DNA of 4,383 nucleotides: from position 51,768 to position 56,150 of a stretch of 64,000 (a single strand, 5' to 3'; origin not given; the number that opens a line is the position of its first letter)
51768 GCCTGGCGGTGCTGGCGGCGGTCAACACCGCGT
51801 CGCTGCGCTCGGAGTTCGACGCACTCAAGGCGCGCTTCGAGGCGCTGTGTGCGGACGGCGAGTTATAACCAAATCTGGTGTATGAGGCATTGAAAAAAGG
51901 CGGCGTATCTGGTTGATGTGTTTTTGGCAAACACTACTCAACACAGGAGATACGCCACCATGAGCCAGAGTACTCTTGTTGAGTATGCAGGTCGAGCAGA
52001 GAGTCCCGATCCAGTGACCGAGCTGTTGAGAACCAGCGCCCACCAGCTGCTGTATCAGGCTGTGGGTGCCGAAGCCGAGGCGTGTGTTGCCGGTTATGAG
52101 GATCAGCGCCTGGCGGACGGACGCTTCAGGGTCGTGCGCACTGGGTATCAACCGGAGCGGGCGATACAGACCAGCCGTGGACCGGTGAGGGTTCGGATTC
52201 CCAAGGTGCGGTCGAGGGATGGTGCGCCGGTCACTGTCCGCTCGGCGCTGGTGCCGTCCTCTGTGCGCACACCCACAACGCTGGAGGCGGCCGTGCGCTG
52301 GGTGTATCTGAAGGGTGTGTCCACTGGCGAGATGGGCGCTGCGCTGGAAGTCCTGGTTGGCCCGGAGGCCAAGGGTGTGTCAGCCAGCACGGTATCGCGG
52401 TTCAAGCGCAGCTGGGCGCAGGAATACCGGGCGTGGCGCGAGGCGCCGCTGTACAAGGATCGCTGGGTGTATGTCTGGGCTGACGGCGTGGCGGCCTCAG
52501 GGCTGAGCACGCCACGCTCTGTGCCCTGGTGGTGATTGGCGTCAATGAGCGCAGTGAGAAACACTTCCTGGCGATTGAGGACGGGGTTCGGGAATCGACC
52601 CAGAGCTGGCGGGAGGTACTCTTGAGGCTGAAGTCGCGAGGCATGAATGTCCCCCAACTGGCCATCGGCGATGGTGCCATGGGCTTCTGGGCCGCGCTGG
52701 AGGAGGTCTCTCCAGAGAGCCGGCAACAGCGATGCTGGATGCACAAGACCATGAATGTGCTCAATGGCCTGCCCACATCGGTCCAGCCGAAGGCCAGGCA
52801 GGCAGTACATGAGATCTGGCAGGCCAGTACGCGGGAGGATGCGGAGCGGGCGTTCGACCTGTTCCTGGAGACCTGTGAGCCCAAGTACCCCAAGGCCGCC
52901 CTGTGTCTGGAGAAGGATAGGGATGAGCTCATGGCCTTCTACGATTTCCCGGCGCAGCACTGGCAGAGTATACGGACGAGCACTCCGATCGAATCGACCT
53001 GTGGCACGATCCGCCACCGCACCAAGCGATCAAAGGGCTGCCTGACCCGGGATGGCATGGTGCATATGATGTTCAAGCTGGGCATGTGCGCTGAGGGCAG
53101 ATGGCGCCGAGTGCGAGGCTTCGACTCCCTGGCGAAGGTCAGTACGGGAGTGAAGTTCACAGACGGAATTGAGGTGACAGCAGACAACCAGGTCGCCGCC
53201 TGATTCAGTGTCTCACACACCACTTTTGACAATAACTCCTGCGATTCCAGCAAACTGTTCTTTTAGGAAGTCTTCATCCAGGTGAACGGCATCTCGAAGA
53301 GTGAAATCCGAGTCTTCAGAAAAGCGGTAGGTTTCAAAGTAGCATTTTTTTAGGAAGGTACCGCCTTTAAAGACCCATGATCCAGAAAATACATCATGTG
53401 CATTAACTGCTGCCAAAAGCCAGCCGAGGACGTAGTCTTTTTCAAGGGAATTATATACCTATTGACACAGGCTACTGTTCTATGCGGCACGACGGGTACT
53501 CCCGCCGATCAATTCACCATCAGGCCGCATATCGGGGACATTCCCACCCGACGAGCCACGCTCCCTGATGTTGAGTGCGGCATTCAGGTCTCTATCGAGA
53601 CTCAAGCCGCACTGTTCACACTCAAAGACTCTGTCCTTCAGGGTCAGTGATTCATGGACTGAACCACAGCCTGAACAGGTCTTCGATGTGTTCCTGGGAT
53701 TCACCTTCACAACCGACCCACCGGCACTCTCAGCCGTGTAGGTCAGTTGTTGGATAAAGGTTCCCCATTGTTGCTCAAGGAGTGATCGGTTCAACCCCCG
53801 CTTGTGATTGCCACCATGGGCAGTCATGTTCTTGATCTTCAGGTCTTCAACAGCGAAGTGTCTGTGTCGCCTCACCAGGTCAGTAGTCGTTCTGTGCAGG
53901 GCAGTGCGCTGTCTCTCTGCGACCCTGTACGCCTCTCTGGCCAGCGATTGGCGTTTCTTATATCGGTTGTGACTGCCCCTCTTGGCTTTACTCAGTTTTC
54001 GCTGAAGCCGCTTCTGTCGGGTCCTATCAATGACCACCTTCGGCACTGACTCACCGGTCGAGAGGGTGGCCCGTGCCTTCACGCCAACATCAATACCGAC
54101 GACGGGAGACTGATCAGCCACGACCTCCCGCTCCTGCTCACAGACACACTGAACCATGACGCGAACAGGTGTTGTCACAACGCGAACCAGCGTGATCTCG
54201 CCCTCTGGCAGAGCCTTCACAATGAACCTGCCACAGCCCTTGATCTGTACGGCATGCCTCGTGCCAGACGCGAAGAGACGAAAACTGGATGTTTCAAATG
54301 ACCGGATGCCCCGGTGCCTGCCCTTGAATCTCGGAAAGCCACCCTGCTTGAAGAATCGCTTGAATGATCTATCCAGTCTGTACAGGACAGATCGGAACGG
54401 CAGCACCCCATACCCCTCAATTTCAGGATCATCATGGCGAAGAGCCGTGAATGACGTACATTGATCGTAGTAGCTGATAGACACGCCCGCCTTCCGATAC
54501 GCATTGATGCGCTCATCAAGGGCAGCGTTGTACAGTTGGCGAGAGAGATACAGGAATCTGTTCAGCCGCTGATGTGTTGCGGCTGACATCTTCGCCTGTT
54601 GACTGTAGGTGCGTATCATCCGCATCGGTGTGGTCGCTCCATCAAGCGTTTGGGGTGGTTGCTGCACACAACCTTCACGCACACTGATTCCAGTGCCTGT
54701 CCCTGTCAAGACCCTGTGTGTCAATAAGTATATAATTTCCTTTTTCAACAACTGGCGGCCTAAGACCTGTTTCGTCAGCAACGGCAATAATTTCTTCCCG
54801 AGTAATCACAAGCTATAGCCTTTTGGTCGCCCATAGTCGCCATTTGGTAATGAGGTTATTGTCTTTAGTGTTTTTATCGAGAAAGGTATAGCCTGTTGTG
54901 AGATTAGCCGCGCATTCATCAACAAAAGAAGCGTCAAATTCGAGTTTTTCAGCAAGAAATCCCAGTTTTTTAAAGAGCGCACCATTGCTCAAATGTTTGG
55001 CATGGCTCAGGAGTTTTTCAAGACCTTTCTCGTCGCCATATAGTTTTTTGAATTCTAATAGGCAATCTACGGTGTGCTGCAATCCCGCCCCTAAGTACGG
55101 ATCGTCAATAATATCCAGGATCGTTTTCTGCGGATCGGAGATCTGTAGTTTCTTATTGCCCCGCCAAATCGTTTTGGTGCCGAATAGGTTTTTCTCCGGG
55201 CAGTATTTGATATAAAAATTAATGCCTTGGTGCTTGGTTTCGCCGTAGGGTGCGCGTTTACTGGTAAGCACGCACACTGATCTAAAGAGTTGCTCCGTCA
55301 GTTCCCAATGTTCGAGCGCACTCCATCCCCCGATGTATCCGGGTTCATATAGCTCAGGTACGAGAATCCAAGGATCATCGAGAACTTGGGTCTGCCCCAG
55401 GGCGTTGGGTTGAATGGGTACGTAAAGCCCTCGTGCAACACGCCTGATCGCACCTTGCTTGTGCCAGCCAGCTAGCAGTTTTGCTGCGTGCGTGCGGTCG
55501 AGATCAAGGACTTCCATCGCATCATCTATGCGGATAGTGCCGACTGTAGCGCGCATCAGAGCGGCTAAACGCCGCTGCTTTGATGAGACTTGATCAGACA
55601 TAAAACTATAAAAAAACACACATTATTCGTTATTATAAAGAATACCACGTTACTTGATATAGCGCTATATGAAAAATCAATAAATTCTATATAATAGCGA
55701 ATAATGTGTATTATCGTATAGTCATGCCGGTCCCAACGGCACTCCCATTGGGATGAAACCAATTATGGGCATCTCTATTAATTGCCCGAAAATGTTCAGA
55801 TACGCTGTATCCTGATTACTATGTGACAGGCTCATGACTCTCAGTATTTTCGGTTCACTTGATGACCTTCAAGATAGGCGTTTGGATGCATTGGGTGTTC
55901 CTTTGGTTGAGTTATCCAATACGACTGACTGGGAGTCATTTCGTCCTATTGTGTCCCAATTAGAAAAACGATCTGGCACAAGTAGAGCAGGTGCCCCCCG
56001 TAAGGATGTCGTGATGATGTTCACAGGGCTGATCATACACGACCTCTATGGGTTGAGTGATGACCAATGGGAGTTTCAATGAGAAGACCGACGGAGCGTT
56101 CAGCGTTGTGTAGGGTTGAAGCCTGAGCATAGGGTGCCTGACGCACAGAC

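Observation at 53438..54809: tnpB-only unit with terminal inverted repeats and an 8-bp target duplication, inserted into abiEii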

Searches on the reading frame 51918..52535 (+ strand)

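Call 4: search_protein_families(library=pfam, proteins=[window:51918-52535:+], max_evalue=0.01)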
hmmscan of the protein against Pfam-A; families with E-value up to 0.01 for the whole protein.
window:51918-52535:+ (205 aa): 1 family
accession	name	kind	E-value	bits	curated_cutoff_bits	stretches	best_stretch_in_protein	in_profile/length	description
PF00872.24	Transposase_mut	-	3.3e-16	59.6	21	1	29-191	18-168/379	Transposase, Mutator family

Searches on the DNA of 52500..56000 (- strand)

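Call 10: search_rna_families(source=window, start=52500, end=56000, threshold=evalue, max_evalue=1)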
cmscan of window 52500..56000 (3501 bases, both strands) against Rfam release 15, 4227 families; matches with E-value up to 1: 1.
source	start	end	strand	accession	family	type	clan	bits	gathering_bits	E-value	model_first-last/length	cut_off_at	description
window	54938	54994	-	RF01287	snoR27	Gene; snRNA; snoRNA; CD-box;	CL00079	27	41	0.46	1-94/94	no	Small nucleolar RNA snoR27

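Call 50: search_dna_similar(query=L174:4236-4280:+, collection=plasmids, mode=distant, max_evalue=10, max_rows=40)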
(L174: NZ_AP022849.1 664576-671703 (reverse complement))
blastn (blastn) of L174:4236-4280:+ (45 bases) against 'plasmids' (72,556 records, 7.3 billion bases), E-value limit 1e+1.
Records with a match: 6; places in all: 8; records where one place covers at least 80% of the query: 2.
Best place of each record, by identity: >=99% 1; 95-99% 1; 90-95% 1; 80-90% 3.
By first word of the organism name: Bosea 2; Rhodococcus 1; Pandoraea 1; Komagataeibacter 1; Streptomyces 1.
By predicted mobility (MOB-suite, as given by PLSDB): non-mobilizable 3; conjugative 2; mobilizable 1.
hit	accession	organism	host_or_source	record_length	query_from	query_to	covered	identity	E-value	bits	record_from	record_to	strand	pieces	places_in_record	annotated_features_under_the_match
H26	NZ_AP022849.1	Bosea sp. ANAM02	Callyspongia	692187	1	45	100%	100.0%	2e-14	82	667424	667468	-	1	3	none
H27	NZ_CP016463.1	Bosea sp. RAC05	Microbial isolate,Algal phycosphere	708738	1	45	100%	80.0%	2e-1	40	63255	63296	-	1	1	none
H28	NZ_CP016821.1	Rhodococcus sp. p52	oil-polluted soil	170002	3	37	78%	82.9%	8e+0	35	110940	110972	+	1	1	AMP-binding protein | hypothetical protein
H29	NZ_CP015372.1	Pandoraea pnomenusa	mixed culture,bioreactor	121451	18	45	62%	85.7%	8e+0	34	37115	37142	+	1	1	alpha/beta hydrolase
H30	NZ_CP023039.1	Komagataeibacter saccharivorans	vinegar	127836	22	45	53%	91.7%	2e+0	36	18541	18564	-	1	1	none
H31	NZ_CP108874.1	Streptomyces sp. NBC_00826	-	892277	2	22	47%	95.2%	8e+0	35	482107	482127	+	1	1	alpha/beta fold hydrolase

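Call 92: search_dna_similar(query=window:53446-53487:+, collection=plasmids, mode=distant, max_evalue=10, max_rows=30)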
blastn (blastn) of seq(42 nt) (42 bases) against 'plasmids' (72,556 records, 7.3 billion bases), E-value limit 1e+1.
No match.

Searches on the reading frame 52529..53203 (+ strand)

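Call 4: search_protein_families(library=pfam, proteins=[window:52529-53203:+], max_evalue=0.01)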
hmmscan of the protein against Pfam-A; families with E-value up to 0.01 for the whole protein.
window:52529-53203:+ (224 aa): 2 families
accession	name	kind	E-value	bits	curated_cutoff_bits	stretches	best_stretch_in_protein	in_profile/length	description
PF00872.24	Transposase_mut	-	3.1e-31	109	21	1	3-167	187-351/379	Transposase, Mutator family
PF10551.15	MULE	-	0.00055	20.8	27.6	1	4-75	22-98/99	MULE transposase domain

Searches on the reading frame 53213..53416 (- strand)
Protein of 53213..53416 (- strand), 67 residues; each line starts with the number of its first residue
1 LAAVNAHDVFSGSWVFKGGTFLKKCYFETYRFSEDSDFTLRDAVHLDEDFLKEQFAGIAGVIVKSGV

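Call 4: search_protein_families(library=pfam, proteins=[window:53213-53416:-], max_evalue=0.01)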
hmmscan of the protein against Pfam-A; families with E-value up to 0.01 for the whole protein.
window:53213-53416:- (67 aa): 1 family
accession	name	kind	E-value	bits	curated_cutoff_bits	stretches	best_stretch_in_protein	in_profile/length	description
PF08843.17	AbiEii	-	6.2e-12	46.4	22.5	1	5-65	6-66/238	Nucleotidyl transferase AbiEii toxin, Type IV TA system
